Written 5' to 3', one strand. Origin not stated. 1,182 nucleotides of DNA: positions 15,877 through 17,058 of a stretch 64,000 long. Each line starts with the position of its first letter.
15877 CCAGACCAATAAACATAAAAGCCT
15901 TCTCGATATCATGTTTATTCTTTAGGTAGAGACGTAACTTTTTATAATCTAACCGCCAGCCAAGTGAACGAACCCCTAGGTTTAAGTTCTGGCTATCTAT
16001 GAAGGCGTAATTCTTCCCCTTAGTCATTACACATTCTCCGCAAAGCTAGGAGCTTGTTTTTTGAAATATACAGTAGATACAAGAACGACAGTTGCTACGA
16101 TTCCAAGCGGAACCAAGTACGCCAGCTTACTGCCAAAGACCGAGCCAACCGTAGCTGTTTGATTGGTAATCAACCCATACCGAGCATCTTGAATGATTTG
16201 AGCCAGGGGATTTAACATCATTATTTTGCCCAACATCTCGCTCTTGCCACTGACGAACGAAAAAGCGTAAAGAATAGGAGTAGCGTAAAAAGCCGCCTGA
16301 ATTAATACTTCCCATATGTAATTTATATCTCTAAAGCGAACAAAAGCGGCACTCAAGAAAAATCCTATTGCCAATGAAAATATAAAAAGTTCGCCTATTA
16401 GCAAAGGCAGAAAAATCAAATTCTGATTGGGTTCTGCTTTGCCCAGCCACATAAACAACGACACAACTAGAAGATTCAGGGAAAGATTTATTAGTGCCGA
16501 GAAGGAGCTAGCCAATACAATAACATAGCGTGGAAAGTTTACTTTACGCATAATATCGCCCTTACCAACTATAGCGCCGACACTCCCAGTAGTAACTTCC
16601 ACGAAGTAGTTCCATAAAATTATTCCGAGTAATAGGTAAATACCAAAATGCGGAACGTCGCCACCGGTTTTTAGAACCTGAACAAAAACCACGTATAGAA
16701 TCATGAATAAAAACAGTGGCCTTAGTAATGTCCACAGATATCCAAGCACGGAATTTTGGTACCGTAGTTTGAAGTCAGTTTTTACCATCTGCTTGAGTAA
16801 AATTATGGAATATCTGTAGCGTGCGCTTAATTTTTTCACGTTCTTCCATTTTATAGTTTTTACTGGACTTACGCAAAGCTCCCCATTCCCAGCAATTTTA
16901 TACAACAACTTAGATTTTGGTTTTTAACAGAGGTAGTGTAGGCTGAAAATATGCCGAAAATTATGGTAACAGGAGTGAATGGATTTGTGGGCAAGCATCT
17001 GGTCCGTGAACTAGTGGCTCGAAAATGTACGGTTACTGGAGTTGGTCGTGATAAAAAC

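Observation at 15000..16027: NYN-domain protein + MazF/PemK-like protein inserted between wzm and wzt: a two-nuclease module with no recognisable antitoxin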

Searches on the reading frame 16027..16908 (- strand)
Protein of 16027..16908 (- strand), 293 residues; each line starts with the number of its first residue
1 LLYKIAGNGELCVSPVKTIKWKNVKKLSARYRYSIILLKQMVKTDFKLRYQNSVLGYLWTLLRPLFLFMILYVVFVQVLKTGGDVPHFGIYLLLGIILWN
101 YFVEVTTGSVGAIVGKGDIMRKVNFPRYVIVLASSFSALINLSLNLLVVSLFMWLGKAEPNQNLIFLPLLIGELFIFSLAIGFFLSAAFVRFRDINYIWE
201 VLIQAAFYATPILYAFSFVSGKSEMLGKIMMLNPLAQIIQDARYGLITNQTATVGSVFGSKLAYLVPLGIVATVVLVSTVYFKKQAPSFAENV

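Call 3: search_protein_families(library=pfam, proteins=[window:16027-16908:-], max_evalue=0.1)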
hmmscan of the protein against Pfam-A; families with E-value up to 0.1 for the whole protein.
window:16027-16908:- (293 aa): 1 family
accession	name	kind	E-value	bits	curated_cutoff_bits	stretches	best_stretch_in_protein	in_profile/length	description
PF01061.29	ABC2_membrane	-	2.2e-12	47.4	26.9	1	38-244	3-208/211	ABC-2 type transporter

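Call 4: search_protein_families(library=ncbifam, proteins=[window:16027-16908:-], max_evalue=0.1)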
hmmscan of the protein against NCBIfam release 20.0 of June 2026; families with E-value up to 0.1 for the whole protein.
window:16027-16908:- (293 aa): 1 family
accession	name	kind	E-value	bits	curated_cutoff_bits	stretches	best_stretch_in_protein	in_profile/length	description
NF050109.1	galactan_ABC_perm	equivalog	9.5e-14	51.5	380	1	37-254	23-241/272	galactan export ABC transporter permease subunit Wzm/RfbD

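Call 61: find_homologous_proteins(query=window:16027-16908:-, max_evalue=1e-40)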
Query window:16027-16908:- (293 aa): 7014 proteins with E <= 1e-40 among 8000 candidates; the best 120 are listed.
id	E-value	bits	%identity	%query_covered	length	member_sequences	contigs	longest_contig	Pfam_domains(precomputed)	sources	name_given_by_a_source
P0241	5.9e-165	566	99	92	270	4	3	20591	PF01061.30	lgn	-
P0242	4.9e-131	454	76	92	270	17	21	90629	-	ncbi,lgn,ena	-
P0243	3.4e-130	452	78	90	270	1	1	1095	PF01061.30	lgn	-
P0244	6.0e-130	451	75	95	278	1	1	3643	PF01061.30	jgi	jgi:ABC-2 type transport system permease protein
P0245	1.5e-128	446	75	93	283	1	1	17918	PF01061.30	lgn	-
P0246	1.1e-127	443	75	92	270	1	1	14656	PF01061.30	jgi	jgi:ABC-2 type transport system permease protein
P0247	1.3e-126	440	75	92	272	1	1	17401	PF01061.30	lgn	-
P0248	6.2e-125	434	72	92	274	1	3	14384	PF01061.30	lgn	-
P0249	2.7e-124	432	71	92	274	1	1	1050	PF01061.30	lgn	-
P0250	3.5e-124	432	74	87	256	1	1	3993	PF01061.30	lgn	-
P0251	2.0e-123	429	73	92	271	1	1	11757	PF01061.30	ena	-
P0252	2.9e-123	429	70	92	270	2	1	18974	PF01061.30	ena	-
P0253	3.9e-123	428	71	92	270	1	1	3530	PF01061.30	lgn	-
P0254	8.0e-123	427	72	92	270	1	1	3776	PF01061.30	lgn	-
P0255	1.3e-122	427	70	93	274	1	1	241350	PF01061.30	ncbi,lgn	-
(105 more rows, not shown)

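Call 62: find_encoding_contigs(protein=P0241, flank=3000, max_places=3)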
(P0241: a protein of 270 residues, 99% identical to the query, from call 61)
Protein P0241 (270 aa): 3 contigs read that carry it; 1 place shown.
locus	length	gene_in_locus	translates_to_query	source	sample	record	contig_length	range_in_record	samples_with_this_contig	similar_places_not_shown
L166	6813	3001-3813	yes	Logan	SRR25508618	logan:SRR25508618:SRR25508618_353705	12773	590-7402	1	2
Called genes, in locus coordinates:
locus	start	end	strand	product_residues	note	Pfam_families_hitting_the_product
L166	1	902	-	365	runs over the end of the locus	PF13439:Glyco_transf_4 (weak), PF20706:GT4-conflict, PF00534:Glycos_transf_1, PF13692:Glyco_trans_1_4, PF13524:Glyco_trans_1_2 (weak)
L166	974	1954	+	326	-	PF01370:Epimerase, PF04321:RmlD_sub_bind, PF05368:NmrA (weak), PF16363:GDP_Man_Dehyd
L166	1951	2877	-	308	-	PF01073:3Beta_HSD, PF01370:Epimerase, PF04321:RmlD_sub_bind, PF07993:NAD_binding_4 (faint), PF13460:NAD_binding_10 (faint), PF16363:GDP_Man_Dehyd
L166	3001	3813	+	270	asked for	PF01061:ABC2_membrane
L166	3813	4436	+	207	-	PF01936:NYN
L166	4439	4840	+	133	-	PF02452:PemK_toxin (weak)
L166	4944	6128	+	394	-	PF00005:ABC_tran, PF13304:AAA_21 (faint), PF14524:Wzt_C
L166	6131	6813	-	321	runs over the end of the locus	PF13489:Methyltransf_23, PF07021:MetW, PF08241:Methyltransf_11, PF08242:Methyltransf_12 (weak), PF13649:Methyltransf_25, PF13847:Methyltransf_31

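Call 63: find_encoding_contigs(protein=P0242, flank=3000, max_places=3)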
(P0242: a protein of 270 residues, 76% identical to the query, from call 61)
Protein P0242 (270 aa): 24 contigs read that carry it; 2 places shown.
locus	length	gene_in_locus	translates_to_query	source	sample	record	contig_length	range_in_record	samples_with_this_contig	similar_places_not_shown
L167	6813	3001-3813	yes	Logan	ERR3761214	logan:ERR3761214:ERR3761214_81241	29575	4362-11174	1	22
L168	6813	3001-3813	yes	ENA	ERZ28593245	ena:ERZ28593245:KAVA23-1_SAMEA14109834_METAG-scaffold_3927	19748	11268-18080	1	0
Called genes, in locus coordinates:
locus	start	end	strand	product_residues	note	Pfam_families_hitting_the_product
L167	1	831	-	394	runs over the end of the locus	PF20706:GT4-conflict, PF00534:Glycos_transf_1, PF13692:Glyco_trans_1_4, PF13524:Glyco_trans_1_2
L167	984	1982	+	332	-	PF01370:Epimerase, PF04321:RmlD_sub_bind, PF05368:NmrA (weak), PF16363:GDP_Man_Dehyd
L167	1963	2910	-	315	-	PF01073:3Beta_HSD, PF01370:Epimerase, PF04321:RmlD_sub_bind, PF07993:NAD_binding_4 (faint), PF13460:NAD_binding_10 (faint), PF16363:GDP_Man_Dehyd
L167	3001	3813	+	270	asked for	-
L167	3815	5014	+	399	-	PF00005:ABC_tran, PF13304:AAA_21 (faint), PF14524:Wzt_C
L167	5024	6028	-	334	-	PF13489:Methyltransf_23, PF07021:MetW (weak), PF08241:Methyltransf_11, PF08242:Methyltransf_12, PF13649:Methyltransf_25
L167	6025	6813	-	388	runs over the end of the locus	PF20706:GT4-conflict, PF00534:Glycos_transf_1, PF13692:Glyco_trans_1_4, PF13524:Glyco_trans_1_2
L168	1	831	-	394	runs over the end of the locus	PF20706:GT4-conflict, PF00534:Glycos_transf_1, PF13692:Glyco_trans_1_4, PF13524:Glyco_trans_1_2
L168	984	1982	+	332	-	PF01370:Epimerase, PF04321:RmlD_sub_bind, PF05368:NmrA (weak), PF16363:GDP_Man_Dehyd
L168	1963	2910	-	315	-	PF01073:3Beta_HSD, PF01370:Epimerase, PF04321:RmlD_sub_bind, PF07993:NAD_binding_4 (faint), PF13460:NAD_binding_10 (faint), PF16363:GDP_Man_Dehyd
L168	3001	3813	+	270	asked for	-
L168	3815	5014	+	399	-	PF00005:ABC_tran, PF13304:AAA_21 (faint), PF14524:Wzt_C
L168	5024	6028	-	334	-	PF13489:Methyltransf_23, PF07021:MetW (weak), PF08241:Methyltransf_11, PF08242:Methyltransf_12, PF13649:Methyltransf_25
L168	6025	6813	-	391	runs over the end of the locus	PF13439:Glyco_transf_4 (faint), PF20706:GT4-conflict, PF00534:Glycos_transf_1, PF13692:Glyco_trans_1_4, PF13524:Glyco_trans_1_2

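Call 64: find_encoding_contigs(protein=P0245, flank=3000, max_places=2)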
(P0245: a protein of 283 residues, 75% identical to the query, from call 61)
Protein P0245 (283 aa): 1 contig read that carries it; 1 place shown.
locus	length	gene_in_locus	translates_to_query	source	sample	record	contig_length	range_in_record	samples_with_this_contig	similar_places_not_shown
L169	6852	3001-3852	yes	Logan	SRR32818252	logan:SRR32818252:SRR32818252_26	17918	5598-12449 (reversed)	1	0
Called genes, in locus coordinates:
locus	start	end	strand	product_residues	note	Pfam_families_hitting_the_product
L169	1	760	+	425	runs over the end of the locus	PF04932:Wzy_C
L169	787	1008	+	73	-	-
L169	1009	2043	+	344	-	PF01370:Epimerase, PF04321:RmlD_sub_bind, PF16363:GDP_Man_Dehyd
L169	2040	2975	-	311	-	PF01073:3Beta_HSD, PF01370:Epimerase, PF04321:RmlD_sub_bind, PF07993:NAD_binding_4 (faint), PF13460:NAD_binding_10 (faint), PF16363:GDP_Man_Dehyd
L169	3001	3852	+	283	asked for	PF01061:ABC2_membrane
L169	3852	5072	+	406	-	PF00005:ABC_tran, PF13304:AAA_21 (faint), PF14524:Wzt_C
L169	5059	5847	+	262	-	PF05050:Methyltransf_21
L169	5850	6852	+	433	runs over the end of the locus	PF13692:Glyco_trans_1_4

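Call 65: find_encoding_contigs(protein=P0246, flank=3000, max_places=2)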
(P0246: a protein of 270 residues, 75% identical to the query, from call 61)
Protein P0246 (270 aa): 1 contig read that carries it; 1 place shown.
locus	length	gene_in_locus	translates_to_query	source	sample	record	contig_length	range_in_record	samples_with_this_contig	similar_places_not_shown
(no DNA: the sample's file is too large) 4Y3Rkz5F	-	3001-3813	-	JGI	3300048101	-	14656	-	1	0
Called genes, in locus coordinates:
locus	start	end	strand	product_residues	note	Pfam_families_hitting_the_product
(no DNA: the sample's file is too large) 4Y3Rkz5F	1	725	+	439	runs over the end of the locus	PF04932:Wzy_C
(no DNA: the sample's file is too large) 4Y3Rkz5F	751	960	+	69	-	-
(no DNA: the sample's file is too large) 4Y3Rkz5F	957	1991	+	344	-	PF01370:Epimerase, PF04321:RmlD_sub_bind, PF16363:GDP_Man_Dehyd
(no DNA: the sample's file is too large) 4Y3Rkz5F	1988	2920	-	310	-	PF01073:3Beta_HSD, PF01370:Epimerase, PF04321:RmlD_sub_bind, PF16363:GDP_Man_Dehyd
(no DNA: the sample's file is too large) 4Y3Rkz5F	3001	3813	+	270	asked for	PF01061:ABC2_membrane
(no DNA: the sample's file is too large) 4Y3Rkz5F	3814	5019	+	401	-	PF00005:ABC_tran, PF13304:AAA_21 (faint), PF14524:Wzt_C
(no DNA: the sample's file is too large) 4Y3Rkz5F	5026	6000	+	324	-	PF05050:Methyltransf_21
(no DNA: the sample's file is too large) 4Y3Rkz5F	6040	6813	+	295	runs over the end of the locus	PF05050:Methyltransf_21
